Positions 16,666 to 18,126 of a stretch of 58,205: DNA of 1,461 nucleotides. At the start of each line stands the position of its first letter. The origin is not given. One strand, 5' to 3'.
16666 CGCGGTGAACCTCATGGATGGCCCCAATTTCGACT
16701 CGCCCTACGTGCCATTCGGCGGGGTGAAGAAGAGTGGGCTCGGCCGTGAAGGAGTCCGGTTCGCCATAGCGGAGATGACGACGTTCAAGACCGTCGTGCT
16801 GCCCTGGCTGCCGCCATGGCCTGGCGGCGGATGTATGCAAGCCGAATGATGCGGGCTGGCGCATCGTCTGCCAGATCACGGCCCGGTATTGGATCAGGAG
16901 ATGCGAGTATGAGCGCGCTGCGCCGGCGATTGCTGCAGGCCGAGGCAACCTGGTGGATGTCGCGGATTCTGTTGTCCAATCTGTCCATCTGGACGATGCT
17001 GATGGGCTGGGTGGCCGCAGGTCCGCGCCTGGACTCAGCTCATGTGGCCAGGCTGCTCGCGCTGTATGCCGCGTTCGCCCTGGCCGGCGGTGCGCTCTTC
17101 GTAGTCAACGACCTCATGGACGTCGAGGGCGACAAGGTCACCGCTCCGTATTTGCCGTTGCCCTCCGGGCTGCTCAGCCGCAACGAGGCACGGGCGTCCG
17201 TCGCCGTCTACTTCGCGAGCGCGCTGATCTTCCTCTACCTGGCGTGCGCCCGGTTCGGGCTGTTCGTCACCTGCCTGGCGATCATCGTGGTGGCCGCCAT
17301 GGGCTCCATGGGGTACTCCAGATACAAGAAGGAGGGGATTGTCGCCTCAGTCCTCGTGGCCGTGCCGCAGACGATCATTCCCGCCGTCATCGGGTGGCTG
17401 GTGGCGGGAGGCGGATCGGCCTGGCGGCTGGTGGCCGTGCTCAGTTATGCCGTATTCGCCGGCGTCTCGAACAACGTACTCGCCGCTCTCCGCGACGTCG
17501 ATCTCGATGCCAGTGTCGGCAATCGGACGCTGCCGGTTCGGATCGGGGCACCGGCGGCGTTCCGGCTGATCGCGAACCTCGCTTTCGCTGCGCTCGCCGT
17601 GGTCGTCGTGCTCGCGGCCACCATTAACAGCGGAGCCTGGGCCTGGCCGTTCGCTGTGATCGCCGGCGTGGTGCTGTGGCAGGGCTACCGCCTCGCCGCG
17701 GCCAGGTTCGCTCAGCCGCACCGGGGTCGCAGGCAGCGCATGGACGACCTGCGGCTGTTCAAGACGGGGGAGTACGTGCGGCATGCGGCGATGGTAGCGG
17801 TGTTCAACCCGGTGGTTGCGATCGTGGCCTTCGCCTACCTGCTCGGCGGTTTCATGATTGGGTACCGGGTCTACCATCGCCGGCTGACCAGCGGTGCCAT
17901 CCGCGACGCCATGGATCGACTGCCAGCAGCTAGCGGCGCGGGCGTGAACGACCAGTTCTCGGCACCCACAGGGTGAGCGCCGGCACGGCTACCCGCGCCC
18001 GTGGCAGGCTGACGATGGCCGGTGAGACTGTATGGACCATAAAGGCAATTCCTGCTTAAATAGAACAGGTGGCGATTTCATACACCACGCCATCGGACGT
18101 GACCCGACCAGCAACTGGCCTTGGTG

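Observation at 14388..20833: Phosphinothricin-like 'phosphonoformate branch' genes without the enolase, CPEP mutase, NRPS or P-methylase that normally follow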

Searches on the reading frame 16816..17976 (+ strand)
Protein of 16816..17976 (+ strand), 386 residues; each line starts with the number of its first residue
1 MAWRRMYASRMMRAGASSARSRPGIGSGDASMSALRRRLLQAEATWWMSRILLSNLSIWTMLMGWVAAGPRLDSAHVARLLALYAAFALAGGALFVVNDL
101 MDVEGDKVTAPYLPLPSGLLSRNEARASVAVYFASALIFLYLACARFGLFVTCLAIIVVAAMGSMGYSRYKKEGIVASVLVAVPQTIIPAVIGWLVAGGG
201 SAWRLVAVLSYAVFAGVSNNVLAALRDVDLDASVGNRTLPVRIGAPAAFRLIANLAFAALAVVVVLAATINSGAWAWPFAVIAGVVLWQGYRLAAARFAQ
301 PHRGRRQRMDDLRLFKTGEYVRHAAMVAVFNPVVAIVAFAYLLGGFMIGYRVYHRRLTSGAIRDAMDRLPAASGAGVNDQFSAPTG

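Call 4: search_protein_families(library=pfam, proteins=[window:16816-17976:+], max_evalue=0.01)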
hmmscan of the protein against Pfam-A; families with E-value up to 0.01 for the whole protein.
window:16816-17976:+ (386 aa): 1 family
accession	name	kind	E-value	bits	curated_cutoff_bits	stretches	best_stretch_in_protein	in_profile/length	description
PF01040.23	UbiA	-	7.1e-25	88.2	34.2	1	58-294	2-232/250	UbiA prenyltransferase family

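Call 14: search_protein_families(library=ncbifam, proteins=[window:16816-17976:+], max_evalue=0.00001)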
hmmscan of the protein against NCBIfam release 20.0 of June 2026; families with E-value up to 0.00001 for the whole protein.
window:16816-17976:+ (386 aa): 16 families
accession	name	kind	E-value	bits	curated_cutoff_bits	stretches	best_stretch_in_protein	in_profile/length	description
NF009523.0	PRK12884.1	equivalog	1.4e-20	73.6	269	1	43-296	5-249/279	prenyltransferase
NF005742.0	PRK07566.1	equivalog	2.8e-13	49.7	313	1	58-275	44-262/315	chlorophyll synthase ChlG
TIGR01476.1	chlor_syn_BchG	subfamily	3.4e-12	46.4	212.3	1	57-270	15-228/283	(bacterio)chlorophyll synthase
NF009521.0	PRK12882.1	equivalog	1.5e-11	44.1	296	1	60-275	23-230/280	geranylgeranylglycerol-phosphate geranylgeranyltransferase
TIGR01475.1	ubiA_other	subfamily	5.3e-11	42.5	180.8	1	80-295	38-250/282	UbiA-like polyprenyltransferase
NF009522.0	PRK12883.1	equivalog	1.7e-10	40.8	353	1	63-294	24-244/279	geranylgeranylglycerol-phosphate geranylgeranyltransferase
NF009525.0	PRK12887.1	equivalog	6.4e-09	35.6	226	1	51-272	26-253/310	homogentisate phytyltransferase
NF009526.0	PRK12888.1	equivalog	2.5e-07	30.4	364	1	113-289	89-259/301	4-hydroxybenzoate octaprenyltransferase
NF009058.0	PRK12392.1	subfamily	2.9e-07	29.9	494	1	61-287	32-259/333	bacteriochlorophyll c synthase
NF009513.0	PRK12872.1-3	equivalog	4.6e-07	29.7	288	1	81-298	58-268/293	prenyltransferase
NF041586.1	MqnP_DT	exception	7.3e-07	29.2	430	1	86-294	42-245/277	menaquinone biosynthesis prenyltransferase MqnP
NF041584.1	MqnP_SCO4491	exception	3.2e-06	27.1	420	1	135-288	95-245/285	menaquinone biosynthesis prenyltransferase MqnP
NF035940.1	prenyl_rel_EboC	equivalog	3.7e-06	26.6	250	1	80-176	43-131/292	UbiA-like protein EboC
NF009516.0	PRK12875.1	equivalog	6e-06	25.5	205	1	51-278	21-250/292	prenyltransferase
NF009515.0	PRK12874.1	equivalog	7.7e-06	25.5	392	0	124-300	92-264/291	4-hydroxybenzoate polyprenyltransferase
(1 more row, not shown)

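Call 39: search_solved_structures(query=window:16909-17976:+, max_evalue=1, show_alignments=2)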
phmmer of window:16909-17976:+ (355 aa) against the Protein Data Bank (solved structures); distinct sequences matched with E-value up to 1: 3.
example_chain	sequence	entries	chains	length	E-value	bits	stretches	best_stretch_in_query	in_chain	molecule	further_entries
6m31_A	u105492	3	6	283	3.6e-07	32.9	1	48-231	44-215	Digeranylgeranylglyceryl phosphate synthase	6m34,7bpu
9sas_C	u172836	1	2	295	0.0019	20.7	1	27-217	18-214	Chlorophyll a synthase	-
9sau_C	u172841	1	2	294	0.0023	20.4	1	27-217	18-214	Chlorophyll a synthase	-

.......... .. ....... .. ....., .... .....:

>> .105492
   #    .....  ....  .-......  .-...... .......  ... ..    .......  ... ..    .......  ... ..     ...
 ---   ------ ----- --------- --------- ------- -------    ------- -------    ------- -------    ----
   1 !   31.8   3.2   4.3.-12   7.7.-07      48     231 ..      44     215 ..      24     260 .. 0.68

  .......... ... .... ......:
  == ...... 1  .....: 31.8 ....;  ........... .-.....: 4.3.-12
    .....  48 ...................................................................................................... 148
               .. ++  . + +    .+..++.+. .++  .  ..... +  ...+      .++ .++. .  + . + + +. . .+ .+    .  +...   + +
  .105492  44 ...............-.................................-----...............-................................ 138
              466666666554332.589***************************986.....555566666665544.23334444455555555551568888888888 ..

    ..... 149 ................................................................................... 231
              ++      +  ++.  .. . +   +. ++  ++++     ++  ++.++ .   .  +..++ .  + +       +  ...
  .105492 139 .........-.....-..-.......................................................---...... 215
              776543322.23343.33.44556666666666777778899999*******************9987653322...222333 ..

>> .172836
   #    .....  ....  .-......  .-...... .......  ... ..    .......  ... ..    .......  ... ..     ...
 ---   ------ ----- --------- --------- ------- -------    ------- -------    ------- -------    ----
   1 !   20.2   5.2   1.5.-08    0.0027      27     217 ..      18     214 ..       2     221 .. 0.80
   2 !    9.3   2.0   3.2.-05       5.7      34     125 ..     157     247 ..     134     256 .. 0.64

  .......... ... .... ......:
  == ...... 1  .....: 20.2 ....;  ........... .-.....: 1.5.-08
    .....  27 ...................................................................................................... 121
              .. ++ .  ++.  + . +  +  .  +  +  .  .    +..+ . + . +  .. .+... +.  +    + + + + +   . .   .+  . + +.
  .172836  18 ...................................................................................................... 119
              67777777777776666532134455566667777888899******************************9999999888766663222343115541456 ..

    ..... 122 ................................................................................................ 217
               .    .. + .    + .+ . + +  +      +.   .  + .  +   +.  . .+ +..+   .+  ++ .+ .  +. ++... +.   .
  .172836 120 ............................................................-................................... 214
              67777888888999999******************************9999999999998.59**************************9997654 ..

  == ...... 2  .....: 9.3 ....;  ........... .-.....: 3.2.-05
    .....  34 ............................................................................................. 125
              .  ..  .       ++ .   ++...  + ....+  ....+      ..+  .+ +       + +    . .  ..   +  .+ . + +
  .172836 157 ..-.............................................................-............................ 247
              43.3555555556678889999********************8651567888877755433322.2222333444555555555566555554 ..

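Call 45: find_homologous_proteins(query=window:16909-17976:+, max_evalue=0.00001)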
Query window:16909-17976:+ (355 aa): 31 proteins with E <= 0.00001 among 8000 candidates.
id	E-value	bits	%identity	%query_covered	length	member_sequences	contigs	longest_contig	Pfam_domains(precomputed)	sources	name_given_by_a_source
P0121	2.7e-221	752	100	100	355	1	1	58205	PF01040.24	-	-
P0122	6.7e-185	632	89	95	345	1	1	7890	PF01040.24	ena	-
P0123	9.8e-163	559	76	96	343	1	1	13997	PF01040.24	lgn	-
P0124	1.6e-157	542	77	93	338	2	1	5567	PF01040.24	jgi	jgi:4-hydroxybenzoate polyprenyltransferase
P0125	1.6e-101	358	52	100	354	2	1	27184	PF01040.24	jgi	jgi:4-hydroxybenzoate polyprenyltransferase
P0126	7.4e-94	333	52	94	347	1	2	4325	PF01040.24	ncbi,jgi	jgi:4-hydroxybenzoate polyprenyltransferase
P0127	2.0e-89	318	49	97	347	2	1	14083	PF01040.24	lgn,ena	-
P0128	5.5e-88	313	50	94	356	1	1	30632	PF01040.24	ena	-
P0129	1.5e-85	305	50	93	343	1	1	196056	PF01040.24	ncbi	ncbi:UbiA family prenyltransferase [Streptomyces sp. NPDC001770]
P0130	2.0e-84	302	49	94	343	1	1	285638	PF01040.24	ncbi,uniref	ncbi:UbiA family prenyltransferase [Actinocorallia sp. B10E7]|uniref:UbiA family prenyltransferase n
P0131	3.4e-84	301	49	100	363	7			PF01040.24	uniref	uniref:UbiA family prenyltransferase n=2 Tax=unclassified Frankia TaxID=2632575 RepID=UPI001EF64D0C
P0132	4.2e-84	301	46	96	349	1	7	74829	PF01040.24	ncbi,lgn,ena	-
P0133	1.4e-83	299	47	96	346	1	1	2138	PF01040.24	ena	-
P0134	4.7e-83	297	48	95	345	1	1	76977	PF01040.24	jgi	jgi:4-hydroxybenzoate polyprenyltransferase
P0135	1.6e-82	295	50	91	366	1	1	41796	PF01040.24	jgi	jgi:4-hydroxybenzoate polyprenyltransferase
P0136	2.4e-82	295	49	97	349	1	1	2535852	PF01040.24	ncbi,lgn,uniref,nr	ncbi:UbiA family prenyltransferase [Actinomadura macrotermitis]|uniref:Uncharacterized protein n=1 T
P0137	1.5e-81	292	50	95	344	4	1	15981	PF01040.24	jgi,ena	-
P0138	4.1e-81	291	50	94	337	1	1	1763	PF01040.24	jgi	jgi:4-hydroxybenzoate polyprenyltransferase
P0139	1.9e-79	285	50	96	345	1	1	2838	PF01040.24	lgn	-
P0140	2.9e-78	282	47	94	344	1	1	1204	PF01040.24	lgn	-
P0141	1.6e-77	279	48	91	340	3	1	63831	PF01040.24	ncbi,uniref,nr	ncbi:MAG: hypothetical protein JWN03_5211 [Nocardia sp.]|uniref:UbiA prenyltransferase family protei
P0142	4.3e-77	278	46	96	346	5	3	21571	PF01040.24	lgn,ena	-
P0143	5.8e-77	277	47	96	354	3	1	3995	PF01040.24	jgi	-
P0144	2.0e-76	276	45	95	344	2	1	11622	PF01040.24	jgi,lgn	jgi:4-hydroxybenzoate polyprenyltransferase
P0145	7.2e-76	274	47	94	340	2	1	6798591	PF01040.24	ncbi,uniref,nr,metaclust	ncbi:hypothetical protein MCAG_00886 [Micromonospora sp. ATCC 39149]|uniref:UbiA prenyltransferase f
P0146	4.8e-74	268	44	97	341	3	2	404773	PF01040.24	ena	-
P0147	9.6e-74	267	46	95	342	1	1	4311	PF01040.24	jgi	jgi:4-hydroxybenzoate polyprenyltransferase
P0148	2.7e-73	265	44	100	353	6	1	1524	PF01040.24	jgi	jgi:4-hydroxybenzoate polyprenyltransferase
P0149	4.6e-59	218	45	86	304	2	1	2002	PF01040.24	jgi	jgi:4-hydroxybenzoate polyprenyltransferase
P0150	1.9e-49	187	38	97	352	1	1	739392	PF01040.24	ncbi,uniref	ncbi:UbiA family prenyltransferase [Nonomuraea sp. NPDC048826]|uniref:UbiA family prenyltransferase 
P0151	1.2e-9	56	31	43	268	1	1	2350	PF01040.24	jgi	jgi:geranylgeranylglycerol-phosphate geranylgeranyltransferase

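Call 46: find_encoding_contigs(protein=P0123, flank=10000, max_places=1)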
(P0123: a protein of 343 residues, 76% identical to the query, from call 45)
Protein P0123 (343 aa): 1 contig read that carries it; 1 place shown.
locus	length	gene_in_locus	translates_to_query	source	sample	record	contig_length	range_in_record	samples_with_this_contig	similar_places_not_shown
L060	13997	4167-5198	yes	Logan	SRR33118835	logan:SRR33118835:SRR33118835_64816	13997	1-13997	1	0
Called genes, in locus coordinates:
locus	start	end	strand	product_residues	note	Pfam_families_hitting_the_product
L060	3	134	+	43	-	?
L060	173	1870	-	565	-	-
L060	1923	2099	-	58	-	-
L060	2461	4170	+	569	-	PF00501:AMP-binding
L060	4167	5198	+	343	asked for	PF01040:UbiA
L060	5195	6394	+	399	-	PF02771:Acyl-CoA_dh_N, PF02770:Acyl-CoA_dh_M, PF00441:Acyl-CoA_dh_1, PF08028:Acyl-CoA_dh_2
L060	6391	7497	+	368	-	PF01370:Epimerase, PF07993:NAD_binding_4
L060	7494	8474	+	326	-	PF01370:Epimerase, PF07993:NAD_binding_4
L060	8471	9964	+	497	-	PF00391:PEP-utilizers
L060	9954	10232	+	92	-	PF00550:PP-binding (weak)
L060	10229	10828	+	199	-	-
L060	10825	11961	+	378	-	PF01326:PPDK_N, PF00391:PEP-utilizers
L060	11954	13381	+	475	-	PF07690:MFS_1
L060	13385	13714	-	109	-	-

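Call 47: find_encoding_contigs(protein=P0136, flank=10000, max_places=1)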
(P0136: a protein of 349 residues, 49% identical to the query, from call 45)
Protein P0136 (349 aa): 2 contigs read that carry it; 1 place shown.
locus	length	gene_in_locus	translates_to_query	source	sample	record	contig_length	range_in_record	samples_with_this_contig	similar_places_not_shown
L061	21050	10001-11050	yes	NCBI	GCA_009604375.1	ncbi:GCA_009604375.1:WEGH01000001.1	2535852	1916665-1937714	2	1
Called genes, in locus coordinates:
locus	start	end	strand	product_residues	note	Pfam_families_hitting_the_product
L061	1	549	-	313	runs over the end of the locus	PF08240:ADH_N, PF00107:ADH_zinc_N, PF13602:ADH_zinc_N_2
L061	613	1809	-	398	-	PF00440:TetR_N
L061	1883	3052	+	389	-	PF01494:FAD_binding_3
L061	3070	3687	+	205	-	PF02525:Flavodoxin_2, PF03358:FMN_red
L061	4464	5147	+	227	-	PF03070:TENA_THI-4, PF14518:Haem_oxygenas_2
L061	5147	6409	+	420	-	PF00330:Aconitase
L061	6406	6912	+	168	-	PF00694:Aconitase_C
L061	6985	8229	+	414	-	PF00067:p450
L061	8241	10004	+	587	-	PF00501:AMP-binding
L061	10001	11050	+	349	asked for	PF01040:UbiA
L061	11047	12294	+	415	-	PF02771:Acyl-CoA_dh_N, PF02770:Acyl-CoA_dh_M, PF00441:Acyl-CoA_dh_1, PF08028:Acyl-CoA_dh_2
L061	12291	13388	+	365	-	PF01370:Epimerase, PF07993:NAD_binding_4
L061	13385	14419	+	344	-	PF01370:Epimerase, PF07993:NAD_binding_4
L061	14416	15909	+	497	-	PF00391:PEP-utilizers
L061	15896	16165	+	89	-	-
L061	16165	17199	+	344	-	PF00248:Aldo_ket_red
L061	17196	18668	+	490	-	PF01326:PPDK_N, PF00391:PEP-utilizers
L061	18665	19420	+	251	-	PF11716:MDMPI_N, PF12867:DinB_2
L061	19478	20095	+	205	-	-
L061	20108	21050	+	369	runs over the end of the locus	PF10094:DUF2332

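Call 48: find_encoding_contigs(protein=P0150, flank=10000, max_places=1)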
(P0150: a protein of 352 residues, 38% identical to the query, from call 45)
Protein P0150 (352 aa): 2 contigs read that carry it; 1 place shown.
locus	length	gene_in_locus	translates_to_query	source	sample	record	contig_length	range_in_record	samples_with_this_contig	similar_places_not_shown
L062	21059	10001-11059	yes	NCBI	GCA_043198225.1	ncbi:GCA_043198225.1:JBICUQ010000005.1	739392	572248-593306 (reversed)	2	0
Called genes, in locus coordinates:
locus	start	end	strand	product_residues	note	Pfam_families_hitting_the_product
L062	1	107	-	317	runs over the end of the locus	PF02126:PTE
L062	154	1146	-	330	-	PF02126:PTE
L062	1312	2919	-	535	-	PF00083:Sugar_tr (weak), PF07690:MFS_1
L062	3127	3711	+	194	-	PF00440:TetR_N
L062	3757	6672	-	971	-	PF00486:Trans_reg_C (weak), PF03704:BTAD, PF00515:TPR_1 (faint), PF13191:AAA_16, PF00931:NB-ARC, PF13401:AAA_22 (weak), PF25872:HTH_77, PF17874:TPR_MalT, +1 more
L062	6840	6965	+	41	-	-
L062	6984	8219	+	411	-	PF13353:Fer4_12 (weak), PF04055:Radical_SAM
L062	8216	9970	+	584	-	-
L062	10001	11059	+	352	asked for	PF01040:UbiA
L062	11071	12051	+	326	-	PF00005:ABC_tran, PF13304:AAA_21 (faint), PF13732:DrrA1-3_C (weak)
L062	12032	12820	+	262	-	PF01061:ABC2_membrane, PF12698:ABC2_membrane_3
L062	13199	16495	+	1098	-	PF00486:Trans_reg_C (weak), PF03704:BTAD, PF13560:HTH_31, PF01381:HTH_3, PF00931:NB-ARC (weak), PF13424:TPR_12, PF17874:TPR_MalT, PF13424:TPR_12, +6 more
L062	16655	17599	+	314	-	PF08894:DUF1838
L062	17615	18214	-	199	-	PF03029:ATP_bind_1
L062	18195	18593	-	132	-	PF05331:DUF742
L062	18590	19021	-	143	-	PF03259:Robl_LC7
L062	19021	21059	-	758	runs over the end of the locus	PF08376:NIT, PF13581:HATPase_c_2 (faint), PF02518:HATPase_c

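Call 61: find_related_loci(query=A2, collection=metagenome_contigs, flank=10000)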
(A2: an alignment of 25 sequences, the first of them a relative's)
Query A2 (355 aa) in metagenome_contigs; peptide patterns used: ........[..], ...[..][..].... (x = any residue, [..] = any of these).
143 stretches matched a pattern; 3 encode a relative of the query (tblastn E <= 1e-3); 3 distinct loci.
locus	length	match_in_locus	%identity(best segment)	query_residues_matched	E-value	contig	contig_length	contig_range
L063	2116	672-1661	50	1-331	1e-99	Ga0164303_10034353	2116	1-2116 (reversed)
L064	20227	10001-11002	50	1-335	4e-84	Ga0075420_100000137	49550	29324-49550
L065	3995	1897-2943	46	1-354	1e-79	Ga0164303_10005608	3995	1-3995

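Call 63: find_encoding_contigs(protein=P0122, flank=10000, max_places=1)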
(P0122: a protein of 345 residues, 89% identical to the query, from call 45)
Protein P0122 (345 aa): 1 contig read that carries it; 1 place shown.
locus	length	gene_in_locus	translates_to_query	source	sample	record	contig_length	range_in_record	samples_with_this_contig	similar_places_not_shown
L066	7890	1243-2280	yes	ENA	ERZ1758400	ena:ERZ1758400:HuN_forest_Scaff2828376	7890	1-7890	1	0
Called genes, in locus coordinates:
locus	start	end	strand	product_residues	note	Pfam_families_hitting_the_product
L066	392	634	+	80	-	-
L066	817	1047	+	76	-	PF00171:Aldedh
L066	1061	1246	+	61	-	-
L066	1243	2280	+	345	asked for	PF01040:UbiA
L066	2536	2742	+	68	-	-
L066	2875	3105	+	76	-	-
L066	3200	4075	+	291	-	PF02353:CMAS, PF08241:Methyltransf_11 (weak), PF13649:Methyltransf_25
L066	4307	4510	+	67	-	-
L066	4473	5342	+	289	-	PF01209:Ubie_methyltran (weak), PF02353:CMAS (weak), PF13489:Methyltransf_23, PF13847:Methyltransf_31, PF08241:Methyltransf_11, PF08242:Methyltransf_12, PF13649:Methyltransf_25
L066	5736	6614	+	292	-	PF02353:CMAS, PF13489:Methyltransf_23 (weak), PF13847:Methyltransf_31, PF08241:Methyltransf_11, PF08242:Methyltransf_12 (weak), PF13649:Methyltransf_25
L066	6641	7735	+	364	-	PF00348:polyprenyl_synt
